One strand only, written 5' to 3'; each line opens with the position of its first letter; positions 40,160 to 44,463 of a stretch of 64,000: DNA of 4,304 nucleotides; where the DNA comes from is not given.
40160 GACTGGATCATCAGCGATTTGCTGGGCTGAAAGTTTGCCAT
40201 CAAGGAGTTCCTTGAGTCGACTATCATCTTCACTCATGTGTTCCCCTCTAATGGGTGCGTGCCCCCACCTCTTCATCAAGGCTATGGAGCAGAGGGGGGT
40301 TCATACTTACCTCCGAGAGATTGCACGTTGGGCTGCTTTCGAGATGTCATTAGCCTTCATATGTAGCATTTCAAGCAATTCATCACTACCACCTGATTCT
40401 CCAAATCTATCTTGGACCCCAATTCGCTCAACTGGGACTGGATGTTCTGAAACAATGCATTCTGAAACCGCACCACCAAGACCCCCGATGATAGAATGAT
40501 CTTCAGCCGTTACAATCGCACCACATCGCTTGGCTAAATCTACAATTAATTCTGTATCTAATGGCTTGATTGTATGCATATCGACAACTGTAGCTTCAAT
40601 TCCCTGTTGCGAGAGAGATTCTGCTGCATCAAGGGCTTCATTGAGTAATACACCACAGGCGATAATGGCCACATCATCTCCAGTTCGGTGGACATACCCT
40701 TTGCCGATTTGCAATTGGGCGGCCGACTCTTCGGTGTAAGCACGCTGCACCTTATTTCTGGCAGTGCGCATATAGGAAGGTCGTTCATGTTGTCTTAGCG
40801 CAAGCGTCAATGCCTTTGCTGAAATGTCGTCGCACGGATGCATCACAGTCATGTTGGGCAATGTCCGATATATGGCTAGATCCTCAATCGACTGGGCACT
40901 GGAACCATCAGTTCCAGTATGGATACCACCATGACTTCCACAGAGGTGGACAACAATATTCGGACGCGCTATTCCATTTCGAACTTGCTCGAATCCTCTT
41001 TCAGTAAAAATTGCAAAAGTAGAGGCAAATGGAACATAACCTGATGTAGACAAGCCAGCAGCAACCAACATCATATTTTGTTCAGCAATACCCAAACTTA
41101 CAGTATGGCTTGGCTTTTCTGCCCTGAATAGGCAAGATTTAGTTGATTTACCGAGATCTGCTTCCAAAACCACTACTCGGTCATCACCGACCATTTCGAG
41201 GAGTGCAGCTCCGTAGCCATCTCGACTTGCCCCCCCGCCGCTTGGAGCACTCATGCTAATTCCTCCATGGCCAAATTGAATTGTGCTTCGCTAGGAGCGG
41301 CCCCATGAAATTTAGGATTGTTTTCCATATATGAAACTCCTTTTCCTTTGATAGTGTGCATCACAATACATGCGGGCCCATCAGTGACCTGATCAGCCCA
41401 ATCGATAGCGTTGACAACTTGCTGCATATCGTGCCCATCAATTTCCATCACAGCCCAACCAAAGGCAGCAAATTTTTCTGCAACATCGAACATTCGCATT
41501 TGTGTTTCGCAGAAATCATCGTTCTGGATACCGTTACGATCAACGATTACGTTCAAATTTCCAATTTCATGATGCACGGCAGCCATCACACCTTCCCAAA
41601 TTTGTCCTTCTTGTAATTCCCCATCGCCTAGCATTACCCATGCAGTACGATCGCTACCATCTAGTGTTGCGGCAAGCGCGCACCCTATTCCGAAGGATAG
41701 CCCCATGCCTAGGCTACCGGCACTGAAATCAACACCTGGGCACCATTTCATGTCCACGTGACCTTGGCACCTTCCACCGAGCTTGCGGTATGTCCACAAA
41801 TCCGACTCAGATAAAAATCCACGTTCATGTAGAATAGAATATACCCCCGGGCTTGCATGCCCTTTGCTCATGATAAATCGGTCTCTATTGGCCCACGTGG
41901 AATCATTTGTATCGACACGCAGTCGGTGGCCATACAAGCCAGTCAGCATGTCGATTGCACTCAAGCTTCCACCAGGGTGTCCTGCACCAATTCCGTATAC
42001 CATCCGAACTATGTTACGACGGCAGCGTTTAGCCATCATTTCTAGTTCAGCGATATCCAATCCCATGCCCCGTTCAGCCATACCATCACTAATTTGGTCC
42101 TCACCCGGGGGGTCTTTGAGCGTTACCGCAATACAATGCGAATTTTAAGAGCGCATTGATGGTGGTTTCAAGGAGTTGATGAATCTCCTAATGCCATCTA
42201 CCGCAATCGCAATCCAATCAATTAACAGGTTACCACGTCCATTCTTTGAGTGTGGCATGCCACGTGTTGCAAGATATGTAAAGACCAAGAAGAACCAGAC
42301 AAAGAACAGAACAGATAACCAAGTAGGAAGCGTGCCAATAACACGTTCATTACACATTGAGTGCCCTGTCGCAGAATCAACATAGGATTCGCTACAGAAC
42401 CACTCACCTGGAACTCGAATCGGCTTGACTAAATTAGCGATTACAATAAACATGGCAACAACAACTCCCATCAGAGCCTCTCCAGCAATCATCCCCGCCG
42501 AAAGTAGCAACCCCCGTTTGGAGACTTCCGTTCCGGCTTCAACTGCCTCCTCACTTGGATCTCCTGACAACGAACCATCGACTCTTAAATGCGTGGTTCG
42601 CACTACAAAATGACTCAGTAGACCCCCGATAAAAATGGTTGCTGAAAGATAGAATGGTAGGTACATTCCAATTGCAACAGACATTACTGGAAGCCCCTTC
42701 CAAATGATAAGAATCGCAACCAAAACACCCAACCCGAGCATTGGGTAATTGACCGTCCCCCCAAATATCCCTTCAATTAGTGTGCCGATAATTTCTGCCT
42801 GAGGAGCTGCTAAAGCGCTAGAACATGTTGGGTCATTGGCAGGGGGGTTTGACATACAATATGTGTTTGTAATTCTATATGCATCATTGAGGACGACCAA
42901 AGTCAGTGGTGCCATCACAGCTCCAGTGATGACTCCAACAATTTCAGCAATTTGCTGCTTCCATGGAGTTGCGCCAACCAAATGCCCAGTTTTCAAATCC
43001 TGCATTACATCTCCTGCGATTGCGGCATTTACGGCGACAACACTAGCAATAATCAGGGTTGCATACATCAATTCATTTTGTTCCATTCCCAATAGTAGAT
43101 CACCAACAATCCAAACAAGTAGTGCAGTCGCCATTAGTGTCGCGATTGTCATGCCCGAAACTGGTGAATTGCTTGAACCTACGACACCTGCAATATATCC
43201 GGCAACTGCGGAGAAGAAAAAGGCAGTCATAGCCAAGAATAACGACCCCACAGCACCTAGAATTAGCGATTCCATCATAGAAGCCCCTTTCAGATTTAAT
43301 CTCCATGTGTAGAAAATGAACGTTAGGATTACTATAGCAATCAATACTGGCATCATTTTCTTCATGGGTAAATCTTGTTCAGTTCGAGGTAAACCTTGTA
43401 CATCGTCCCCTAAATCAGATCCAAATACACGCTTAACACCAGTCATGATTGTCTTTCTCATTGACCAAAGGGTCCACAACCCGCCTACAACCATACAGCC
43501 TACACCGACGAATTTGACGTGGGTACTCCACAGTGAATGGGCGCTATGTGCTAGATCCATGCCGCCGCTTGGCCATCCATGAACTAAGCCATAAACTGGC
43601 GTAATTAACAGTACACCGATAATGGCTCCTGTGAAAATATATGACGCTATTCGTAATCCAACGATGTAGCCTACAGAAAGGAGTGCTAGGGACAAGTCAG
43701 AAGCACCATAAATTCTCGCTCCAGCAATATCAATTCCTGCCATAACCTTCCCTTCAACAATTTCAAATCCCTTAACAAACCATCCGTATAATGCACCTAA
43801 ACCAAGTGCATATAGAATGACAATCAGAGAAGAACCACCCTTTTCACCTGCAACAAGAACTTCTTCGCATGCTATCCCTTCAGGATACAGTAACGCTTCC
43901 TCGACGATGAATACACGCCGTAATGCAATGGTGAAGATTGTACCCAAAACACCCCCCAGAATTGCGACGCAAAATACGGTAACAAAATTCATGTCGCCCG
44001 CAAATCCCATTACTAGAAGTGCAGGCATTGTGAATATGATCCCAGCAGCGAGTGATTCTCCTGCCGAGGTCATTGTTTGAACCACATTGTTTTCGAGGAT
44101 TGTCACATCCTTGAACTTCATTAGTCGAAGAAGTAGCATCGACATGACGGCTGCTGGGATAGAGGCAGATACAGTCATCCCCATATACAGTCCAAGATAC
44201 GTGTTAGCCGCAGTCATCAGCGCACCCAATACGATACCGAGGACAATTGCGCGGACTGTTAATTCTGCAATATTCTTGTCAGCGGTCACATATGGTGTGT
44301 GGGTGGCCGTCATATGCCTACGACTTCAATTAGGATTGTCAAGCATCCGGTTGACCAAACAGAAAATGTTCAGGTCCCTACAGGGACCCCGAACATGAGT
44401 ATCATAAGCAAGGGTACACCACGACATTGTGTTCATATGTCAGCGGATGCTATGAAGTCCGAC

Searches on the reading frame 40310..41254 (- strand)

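Call 11: search_protein_families(library=pfam, proteins=[window:40310-41254:-], max_evalue=0.001)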
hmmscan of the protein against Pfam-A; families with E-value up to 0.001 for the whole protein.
window:40310-41254:- (315 aa): 4 families
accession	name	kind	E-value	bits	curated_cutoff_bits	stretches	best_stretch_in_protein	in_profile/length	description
PF02780.25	Transketolase_C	-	8.2e-33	113.4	25.9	1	184-304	1-124/124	Transketolase, C-terminal domain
PF02779.29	Transket_pyr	-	4.2e-32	111.6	27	1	12-169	7-172/174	Transketolase, pyrimidine binding domain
PF22613.1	Transketolase_C_1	-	5e-06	27.1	27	1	191-235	7-54/113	Transketolase-like TK C-terminal domain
PF17147.9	PFOR_II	-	0.00025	21.8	27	1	194-265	2-73/102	Pyruvate:ferredoxin oxidoreductase core domain II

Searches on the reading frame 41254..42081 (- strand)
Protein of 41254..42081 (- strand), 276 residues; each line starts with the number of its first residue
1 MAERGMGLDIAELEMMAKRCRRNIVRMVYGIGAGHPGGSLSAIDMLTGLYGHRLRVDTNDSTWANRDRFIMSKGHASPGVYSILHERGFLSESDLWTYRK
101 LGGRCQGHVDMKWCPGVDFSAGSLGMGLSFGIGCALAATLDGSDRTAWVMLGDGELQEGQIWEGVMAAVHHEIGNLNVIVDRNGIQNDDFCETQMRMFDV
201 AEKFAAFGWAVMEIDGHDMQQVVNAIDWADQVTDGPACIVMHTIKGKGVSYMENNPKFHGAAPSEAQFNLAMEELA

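Call 11: search_protein_families(library=pfam, proteins=[window:41254-42081:-], max_evalue=0.001)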
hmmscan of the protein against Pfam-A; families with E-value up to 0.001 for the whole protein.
window:41254-42081:- (276 aa): 4 families
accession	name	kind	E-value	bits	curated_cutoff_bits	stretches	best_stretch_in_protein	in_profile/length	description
PF00456.26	Transketolase_N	-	5.5e-50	170.7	22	1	19-269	8-269/334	Transketolase, thiamine diphosphate binding domain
PF13292.11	DXP_synthase_N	-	2.1e-10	40.8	21.2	1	8-184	13-172/274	1-deoxy-D-xylulose-5-phosphate synthase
PF00676.26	E1_dh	-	2.2e-07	30.6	22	1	121-232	100-210/300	Dehydrogenase E1 component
PF02775.26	TPP_enzyme_C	-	7.7e-05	23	21.9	1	120-186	26-85/151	Thiamine pyrophosphate enzyme, C-terminal TPP binding domain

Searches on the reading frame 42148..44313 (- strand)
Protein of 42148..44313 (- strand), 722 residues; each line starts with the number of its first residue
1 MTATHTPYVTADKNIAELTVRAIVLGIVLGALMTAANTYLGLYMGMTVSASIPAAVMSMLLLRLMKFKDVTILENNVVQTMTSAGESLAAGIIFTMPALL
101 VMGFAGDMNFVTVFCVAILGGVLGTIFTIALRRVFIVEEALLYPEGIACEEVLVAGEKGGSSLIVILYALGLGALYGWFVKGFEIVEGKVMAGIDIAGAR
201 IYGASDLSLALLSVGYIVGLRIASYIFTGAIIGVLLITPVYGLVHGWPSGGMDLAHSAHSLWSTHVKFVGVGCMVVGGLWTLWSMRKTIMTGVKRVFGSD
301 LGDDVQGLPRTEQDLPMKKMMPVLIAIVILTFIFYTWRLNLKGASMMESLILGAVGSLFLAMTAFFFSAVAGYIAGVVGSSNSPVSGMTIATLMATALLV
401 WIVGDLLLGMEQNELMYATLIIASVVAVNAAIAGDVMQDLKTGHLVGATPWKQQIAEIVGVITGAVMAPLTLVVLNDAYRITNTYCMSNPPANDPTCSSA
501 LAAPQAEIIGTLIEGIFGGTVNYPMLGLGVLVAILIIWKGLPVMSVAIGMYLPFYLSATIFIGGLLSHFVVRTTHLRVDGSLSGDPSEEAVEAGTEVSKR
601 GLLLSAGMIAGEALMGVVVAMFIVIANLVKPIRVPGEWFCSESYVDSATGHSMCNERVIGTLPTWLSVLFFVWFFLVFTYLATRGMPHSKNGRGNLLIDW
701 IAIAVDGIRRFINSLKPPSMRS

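Call 11: search_protein_families(library=pfam, proteins=[window:42148-44313:-], max_evalue=0.001)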
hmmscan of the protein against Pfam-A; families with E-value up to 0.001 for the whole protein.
window:42148-44313:- (722 aa): 1 family
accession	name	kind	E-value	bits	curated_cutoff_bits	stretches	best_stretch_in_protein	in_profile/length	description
PF03169.20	OPT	-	1.3e-91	308.6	25.8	1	17-622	1-622/623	OPT oligopeptide transporter protein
